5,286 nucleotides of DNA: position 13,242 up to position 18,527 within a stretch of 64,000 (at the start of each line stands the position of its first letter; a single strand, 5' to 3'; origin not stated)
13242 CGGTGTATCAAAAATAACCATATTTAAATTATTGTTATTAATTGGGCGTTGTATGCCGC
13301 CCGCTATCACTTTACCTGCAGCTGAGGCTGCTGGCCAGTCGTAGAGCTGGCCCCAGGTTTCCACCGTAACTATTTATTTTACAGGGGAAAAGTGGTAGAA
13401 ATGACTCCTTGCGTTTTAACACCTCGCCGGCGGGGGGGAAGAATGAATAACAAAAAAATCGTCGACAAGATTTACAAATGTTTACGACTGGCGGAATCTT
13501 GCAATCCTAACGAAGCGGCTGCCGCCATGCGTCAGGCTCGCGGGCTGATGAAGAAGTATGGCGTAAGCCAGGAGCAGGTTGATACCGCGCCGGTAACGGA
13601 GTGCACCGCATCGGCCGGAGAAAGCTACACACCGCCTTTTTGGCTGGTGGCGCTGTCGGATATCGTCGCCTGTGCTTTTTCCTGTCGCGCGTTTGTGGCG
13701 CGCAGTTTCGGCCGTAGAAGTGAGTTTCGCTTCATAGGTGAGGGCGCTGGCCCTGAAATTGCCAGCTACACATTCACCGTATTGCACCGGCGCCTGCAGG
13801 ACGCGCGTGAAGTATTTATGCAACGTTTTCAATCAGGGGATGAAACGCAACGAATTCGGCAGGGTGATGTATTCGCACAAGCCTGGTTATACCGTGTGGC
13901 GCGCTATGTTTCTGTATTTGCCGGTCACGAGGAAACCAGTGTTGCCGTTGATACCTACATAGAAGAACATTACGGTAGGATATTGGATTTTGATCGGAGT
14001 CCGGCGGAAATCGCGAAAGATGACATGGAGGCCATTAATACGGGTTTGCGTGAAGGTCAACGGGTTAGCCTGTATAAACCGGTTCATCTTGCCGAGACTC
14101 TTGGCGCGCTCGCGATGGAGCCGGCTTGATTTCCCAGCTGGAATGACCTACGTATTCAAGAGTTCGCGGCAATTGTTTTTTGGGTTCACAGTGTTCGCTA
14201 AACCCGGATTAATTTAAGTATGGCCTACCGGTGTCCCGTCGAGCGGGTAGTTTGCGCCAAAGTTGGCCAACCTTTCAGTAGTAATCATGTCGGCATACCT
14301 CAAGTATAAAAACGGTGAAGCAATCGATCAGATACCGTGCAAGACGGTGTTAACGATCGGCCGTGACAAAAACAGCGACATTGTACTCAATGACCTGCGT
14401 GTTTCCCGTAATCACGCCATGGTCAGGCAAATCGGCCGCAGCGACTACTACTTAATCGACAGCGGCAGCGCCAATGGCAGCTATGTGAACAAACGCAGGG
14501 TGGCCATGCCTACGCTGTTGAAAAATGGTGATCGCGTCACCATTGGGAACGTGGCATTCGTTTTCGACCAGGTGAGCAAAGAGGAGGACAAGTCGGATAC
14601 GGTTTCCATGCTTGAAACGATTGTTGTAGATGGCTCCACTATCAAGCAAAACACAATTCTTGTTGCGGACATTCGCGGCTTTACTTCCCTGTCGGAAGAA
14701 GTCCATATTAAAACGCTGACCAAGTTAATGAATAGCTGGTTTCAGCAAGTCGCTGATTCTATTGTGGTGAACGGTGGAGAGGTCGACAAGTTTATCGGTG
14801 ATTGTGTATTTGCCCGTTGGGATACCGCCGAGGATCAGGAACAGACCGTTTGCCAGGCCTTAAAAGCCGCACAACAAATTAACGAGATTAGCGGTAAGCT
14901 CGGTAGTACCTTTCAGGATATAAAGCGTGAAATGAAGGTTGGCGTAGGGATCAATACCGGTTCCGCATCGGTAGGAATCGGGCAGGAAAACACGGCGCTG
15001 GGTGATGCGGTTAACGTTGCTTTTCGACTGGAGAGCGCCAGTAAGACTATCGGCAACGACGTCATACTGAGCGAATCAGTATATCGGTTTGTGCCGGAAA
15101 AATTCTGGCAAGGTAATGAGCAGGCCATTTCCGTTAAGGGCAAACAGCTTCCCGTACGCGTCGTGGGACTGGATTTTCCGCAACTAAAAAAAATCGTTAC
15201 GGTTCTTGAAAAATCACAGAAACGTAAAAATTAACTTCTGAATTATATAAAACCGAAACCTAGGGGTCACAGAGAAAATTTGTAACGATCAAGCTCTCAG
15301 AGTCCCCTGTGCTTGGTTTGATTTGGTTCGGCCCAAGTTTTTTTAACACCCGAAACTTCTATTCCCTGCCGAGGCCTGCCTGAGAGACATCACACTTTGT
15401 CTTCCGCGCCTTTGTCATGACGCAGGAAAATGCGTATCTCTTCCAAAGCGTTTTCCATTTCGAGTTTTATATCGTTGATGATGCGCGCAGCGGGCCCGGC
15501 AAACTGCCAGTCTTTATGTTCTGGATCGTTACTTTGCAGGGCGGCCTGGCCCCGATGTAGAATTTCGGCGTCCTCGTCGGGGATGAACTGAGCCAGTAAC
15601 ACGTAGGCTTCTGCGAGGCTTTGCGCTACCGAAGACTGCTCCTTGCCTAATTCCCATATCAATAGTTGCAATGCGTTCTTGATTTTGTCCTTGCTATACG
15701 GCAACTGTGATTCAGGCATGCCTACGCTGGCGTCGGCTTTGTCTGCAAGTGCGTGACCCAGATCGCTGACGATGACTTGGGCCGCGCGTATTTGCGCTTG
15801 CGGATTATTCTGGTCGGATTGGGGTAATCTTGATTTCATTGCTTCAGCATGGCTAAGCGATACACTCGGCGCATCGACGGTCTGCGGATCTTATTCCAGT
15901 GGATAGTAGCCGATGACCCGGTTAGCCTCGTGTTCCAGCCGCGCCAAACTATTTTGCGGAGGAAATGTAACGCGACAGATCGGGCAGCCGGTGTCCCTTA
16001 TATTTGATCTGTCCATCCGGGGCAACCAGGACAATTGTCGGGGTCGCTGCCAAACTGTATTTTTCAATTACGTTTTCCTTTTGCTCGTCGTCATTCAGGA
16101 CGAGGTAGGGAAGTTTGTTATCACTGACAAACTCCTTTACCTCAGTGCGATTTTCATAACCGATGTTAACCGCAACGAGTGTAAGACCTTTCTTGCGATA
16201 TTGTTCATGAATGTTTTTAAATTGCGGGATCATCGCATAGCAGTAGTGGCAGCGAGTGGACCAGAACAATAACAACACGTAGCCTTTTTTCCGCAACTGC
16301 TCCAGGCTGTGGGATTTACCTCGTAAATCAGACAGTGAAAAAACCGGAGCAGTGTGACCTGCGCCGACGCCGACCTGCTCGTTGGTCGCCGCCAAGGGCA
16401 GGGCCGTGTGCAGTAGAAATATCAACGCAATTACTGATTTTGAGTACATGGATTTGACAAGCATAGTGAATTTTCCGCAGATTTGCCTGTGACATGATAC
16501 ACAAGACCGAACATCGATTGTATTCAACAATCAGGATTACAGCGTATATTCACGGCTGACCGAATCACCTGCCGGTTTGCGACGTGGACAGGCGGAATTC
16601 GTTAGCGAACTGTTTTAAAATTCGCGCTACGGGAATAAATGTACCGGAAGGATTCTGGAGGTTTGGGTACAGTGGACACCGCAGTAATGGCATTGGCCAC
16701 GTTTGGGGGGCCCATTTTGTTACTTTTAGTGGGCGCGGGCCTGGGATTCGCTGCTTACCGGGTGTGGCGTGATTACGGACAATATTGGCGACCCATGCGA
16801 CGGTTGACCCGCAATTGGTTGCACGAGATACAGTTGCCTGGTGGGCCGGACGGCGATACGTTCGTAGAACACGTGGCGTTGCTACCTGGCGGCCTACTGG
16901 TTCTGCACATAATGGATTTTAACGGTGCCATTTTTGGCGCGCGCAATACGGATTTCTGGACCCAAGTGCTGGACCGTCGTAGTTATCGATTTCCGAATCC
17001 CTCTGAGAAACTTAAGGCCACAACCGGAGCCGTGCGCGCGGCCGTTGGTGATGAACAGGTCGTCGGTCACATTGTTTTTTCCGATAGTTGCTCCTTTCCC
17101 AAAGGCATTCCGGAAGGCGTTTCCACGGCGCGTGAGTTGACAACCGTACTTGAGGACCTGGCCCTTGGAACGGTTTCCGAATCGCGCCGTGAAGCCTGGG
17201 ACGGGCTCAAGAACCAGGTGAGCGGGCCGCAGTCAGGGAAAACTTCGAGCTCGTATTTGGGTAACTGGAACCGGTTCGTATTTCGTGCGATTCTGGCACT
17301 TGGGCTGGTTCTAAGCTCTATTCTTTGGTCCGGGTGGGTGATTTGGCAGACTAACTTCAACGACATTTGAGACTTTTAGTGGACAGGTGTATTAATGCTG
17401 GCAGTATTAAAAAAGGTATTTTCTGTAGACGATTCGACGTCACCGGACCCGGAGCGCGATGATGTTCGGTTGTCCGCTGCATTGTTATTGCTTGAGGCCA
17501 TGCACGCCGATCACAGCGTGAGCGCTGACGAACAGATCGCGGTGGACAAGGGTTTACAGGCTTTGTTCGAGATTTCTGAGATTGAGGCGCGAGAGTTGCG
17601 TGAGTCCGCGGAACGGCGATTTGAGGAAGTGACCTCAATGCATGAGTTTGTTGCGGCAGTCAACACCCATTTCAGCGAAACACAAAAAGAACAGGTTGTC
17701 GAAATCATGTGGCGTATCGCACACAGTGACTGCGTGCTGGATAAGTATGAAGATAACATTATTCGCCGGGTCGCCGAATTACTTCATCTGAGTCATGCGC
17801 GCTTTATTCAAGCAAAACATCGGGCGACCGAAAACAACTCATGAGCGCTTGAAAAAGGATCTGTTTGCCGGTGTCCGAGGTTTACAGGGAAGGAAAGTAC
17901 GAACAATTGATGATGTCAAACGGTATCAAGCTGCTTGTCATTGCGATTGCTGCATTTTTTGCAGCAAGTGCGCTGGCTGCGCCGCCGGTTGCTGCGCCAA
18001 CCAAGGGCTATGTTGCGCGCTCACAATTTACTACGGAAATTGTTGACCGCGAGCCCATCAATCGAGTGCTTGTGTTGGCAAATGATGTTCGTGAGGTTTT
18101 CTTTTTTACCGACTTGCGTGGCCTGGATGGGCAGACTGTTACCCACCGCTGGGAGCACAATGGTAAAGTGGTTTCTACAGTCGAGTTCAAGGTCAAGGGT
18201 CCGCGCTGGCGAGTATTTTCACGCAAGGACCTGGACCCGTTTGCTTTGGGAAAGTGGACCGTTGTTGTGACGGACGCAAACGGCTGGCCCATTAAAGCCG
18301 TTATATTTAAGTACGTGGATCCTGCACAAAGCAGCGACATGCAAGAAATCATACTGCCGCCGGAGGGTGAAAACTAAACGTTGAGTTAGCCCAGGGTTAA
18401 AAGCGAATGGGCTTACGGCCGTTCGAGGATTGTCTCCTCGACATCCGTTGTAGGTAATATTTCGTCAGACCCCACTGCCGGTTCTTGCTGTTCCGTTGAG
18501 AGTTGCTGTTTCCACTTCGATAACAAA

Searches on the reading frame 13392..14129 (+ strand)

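Call 8: search_protein_families(library=pfam, proteins=[window:13392-14129:+])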
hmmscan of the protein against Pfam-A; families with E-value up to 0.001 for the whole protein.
window:13392-14129:+ (245 aa): 2 families
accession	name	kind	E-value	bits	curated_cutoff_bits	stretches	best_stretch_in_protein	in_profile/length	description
PF23771.1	DUF7168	-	1.1e-20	74.1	25.5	1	69-196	9-131/140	Domain of unknown function (DUF7168)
PF10979.13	DUF2786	-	3.3e-14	53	23.9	1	22-60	1-40/40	Protein of unknown function (DUF2786)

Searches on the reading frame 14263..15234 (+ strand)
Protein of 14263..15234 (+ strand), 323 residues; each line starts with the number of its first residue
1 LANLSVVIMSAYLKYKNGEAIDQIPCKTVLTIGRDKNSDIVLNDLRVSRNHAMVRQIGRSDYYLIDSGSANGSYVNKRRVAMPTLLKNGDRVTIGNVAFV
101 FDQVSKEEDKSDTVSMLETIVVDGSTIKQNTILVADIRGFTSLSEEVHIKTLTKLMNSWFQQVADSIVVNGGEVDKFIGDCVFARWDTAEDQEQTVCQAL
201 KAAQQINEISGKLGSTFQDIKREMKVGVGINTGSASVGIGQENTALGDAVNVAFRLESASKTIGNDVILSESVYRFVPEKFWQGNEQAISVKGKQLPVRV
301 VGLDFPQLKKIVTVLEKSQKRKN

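Call 8: search_protein_families(library=pfam, proteins=[window:14263-15234:+])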
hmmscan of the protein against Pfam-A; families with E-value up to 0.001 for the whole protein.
window:14263-15234:+ (323 aa): 3 families
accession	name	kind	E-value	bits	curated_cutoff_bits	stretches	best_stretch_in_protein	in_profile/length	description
PF00498.31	FHA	-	2.6e-19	69.9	20.7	1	31-95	2-67/67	FHA domain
PF00211.25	Guanylate_cyc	-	3.6e-14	53.2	21.9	1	127-295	6-174/183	Adenylate and Guanylate cyclase catalytic domain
PF16697.10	Yop-YscD_cpl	-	8.8e-14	52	33.2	1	27-103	16-92/94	Inner membrane component of T3SS, cytoplasmic domain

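Call 47: search_solved_structures(query=window:14263-15234:+, max_evalue=0.00001, show_alignments=2)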
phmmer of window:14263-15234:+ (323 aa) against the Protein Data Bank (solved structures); distinct sequences matched with E-value up to 0.00001: 34.
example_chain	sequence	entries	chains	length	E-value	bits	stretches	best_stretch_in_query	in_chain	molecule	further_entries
3r5g_A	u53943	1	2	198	1.4e-20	77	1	128-301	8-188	CyaB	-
2w01_A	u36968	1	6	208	1.7e-17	66.9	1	128-300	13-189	ADENYLATE CYCLASE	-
6fht_A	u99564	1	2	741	4.7e-17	65.4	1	124-300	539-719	Bacteriophytochrome,Adenylate cyclase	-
5x4t_A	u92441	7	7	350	2e-14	56.8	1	130-310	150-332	Photoactivated adenylyl cyclase | Family 3 adenylate cyclase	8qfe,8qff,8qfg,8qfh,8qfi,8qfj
9f1z_A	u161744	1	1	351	2e-14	56.8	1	130-310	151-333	Family 3 adenylate cyclase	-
1wc0_A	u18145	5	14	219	2.1e-14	56.7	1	131-299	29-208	ADENYLATE CYCLASE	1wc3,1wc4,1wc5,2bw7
5mbg_A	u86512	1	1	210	2.1e-14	56.7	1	129-304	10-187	Beta subunit of photoactivated adenylyl cyclase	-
5x4u_A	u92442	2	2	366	2.3e-14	56.6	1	130-310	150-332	Photoactivated adenylyl cyclase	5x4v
1wc1_A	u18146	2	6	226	2.4e-14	56.5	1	131-299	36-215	ADENYLATE CYCLASE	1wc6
4yus_A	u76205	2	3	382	2.5e-14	56.5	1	131-310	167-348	Family 3 adenylate cyclase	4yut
9f1w_A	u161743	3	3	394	2.8e-14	56.3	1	130-309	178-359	Family 3 adenylate cyclase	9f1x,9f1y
5mbh_A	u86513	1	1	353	4.5e-14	55.6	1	129-304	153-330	Beta subunit of photoactivated adenylyl cyclase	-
5m27_A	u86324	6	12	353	4.9e-14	55.5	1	129-304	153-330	Beta subunit of photoactivated adenylyl cyclase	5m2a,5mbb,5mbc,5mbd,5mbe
5mbj_A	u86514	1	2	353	4.9e-14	55.5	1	129-304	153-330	Beta subunit of photoactivated adenylyl cyclase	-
5mbk_A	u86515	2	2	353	5e-14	55.5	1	129-304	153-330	Beta subunit of photoactivated adenylyl cyclase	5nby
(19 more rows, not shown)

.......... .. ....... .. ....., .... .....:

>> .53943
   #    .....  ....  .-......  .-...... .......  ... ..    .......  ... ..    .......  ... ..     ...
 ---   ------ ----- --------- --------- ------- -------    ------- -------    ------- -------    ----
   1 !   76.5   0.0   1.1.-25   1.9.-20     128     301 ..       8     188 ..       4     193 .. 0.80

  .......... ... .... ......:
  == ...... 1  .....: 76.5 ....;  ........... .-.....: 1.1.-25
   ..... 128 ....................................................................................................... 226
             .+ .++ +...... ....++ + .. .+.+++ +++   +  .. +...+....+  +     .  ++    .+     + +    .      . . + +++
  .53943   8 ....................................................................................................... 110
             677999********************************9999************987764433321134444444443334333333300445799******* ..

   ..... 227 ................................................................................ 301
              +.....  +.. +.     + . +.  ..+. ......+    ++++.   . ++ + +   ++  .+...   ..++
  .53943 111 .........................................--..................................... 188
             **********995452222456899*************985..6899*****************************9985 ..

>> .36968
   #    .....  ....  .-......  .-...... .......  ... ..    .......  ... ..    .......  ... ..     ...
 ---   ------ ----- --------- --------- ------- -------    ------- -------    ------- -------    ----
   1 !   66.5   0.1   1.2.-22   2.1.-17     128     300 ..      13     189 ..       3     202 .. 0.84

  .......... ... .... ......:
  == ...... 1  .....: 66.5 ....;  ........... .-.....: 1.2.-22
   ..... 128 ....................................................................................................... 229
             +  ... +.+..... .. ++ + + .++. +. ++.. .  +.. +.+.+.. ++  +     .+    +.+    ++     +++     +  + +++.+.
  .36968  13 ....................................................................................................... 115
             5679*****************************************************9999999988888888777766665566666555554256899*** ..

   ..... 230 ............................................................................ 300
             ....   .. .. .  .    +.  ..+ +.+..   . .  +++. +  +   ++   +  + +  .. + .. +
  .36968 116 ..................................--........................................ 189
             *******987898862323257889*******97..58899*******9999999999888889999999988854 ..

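Call 53: search_protein_families(library=ncbifam, proteins=[window:14263-15234:+], max_evalue=0.01)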
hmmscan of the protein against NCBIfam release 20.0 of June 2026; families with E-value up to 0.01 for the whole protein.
window:14263-15234:+ (323 aa): 7 families
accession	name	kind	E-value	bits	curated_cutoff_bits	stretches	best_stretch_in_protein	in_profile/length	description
NF041660.2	oxygluDhInhib_OdhI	equivalog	2.1e-15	56.8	200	1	27-101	55-127/130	oxoglutarate dehydrogenase inhibitor Odhl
NF049868.1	FhaB_Rv0019c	equivalog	6.7e-13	49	125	1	28-97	86-154/158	FHA domain-containing protein FhaB/FipA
NF033760.1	gliding_GltG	equivalog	2.9e-10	39.3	650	1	29-106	25-101/650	adventurous gliding motility protein GltG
NF052573.1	HisKinEspAMyxo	equivalog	3.9e-10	38.4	1400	1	31-101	49-119/755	serine histidine kinase EspA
TIGR03354.1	VI_FHA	hypoth_equivalog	2.2e-08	34.4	120.25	1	30-98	26-98/420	type VI secretion system-associated FHA domain protein TagH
TIGR03903.1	TOMM_kin_cyc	equivalog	0.00041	18.3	705.75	1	146-276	308-435/1267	TOMM system kinase/cyclase fusion protein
NF052403.1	ESX1TransRegEspM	equivalog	0.0009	18.2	550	1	5-81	5-80/367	ESX-1 type VII secretion system transcriptional regulator EspM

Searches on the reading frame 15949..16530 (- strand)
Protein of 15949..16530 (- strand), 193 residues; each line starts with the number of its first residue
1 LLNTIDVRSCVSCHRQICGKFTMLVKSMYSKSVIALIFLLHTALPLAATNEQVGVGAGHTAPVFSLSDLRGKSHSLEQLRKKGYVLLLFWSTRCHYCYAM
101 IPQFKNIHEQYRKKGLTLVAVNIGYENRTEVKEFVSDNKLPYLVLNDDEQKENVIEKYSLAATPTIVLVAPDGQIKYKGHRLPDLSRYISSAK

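Call 8: search_protein_families(library=pfam, proteins=[window:15949-16530:-])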
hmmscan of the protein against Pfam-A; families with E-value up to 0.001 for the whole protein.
window:15949-16530:- (193 aa): 6 families
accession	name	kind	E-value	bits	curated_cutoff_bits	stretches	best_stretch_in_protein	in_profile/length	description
PF00578.27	AhpC-TSA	-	1.6e-21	76.9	26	1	58-177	2-123/124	AhpC/TSA family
PF08534.16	Redoxin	-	1.8e-18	67.2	26.6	1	57-179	2-132/148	Redoxin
PF13905.12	Thioredoxin_8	-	2e-15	57.3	27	1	84-175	3-94/94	Thioredoxin-like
PF00085.26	Thioredoxin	-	5e-08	33.3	23.5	1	78-150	13-83/103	Thioredoxin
PF13098.12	Thioredoxin_2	-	2.5e-06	28.2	27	1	81-178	4-92/104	Thioredoxin-like domain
PF13728.12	TraF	-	1.1e-05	25.8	23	1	74-173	122-203/224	F plasmid transfer operon protein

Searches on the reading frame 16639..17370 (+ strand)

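Call 8: search_protein_families(library=pfam, proteins=[window:16639-17370:+])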
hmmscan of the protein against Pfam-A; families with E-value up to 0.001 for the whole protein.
window:16639-17370:+ (243 aa): 1 family
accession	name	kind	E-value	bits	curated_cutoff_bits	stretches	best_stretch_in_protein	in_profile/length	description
PF08378.17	NERD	-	1.6e-06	29.1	22.1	1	60-147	23-110/111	Nuclease-related domain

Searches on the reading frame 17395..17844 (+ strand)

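Call 8: search_protein_families(library=pfam, proteins=[window:17395-17844:+])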
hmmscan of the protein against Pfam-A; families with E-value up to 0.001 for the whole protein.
window:17395-17844:+ (149 aa): 1 family
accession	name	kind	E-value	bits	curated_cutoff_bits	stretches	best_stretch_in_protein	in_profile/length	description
PF05099.18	TerB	-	2.9e-29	102.2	24.4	1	26-142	2-118/118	Tellurite resistance protein TerB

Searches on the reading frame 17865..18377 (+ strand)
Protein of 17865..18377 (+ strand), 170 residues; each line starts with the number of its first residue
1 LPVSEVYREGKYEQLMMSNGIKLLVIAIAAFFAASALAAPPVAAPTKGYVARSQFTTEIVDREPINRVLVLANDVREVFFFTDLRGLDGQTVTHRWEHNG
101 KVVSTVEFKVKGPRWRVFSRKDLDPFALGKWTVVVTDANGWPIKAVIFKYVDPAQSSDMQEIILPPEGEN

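Call 8: search_protein_families(library=pfam, proteins=[window:17865-18377:+])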
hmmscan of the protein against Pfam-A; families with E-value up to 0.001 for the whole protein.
window:17865-18377:+ (170 aa): 1 family
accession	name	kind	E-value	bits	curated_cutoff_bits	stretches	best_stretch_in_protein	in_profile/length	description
PF11141.13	DUF2914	-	4.7e-18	65.1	23.6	1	90-149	2-61/62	Protein of unknown function (DUF2914)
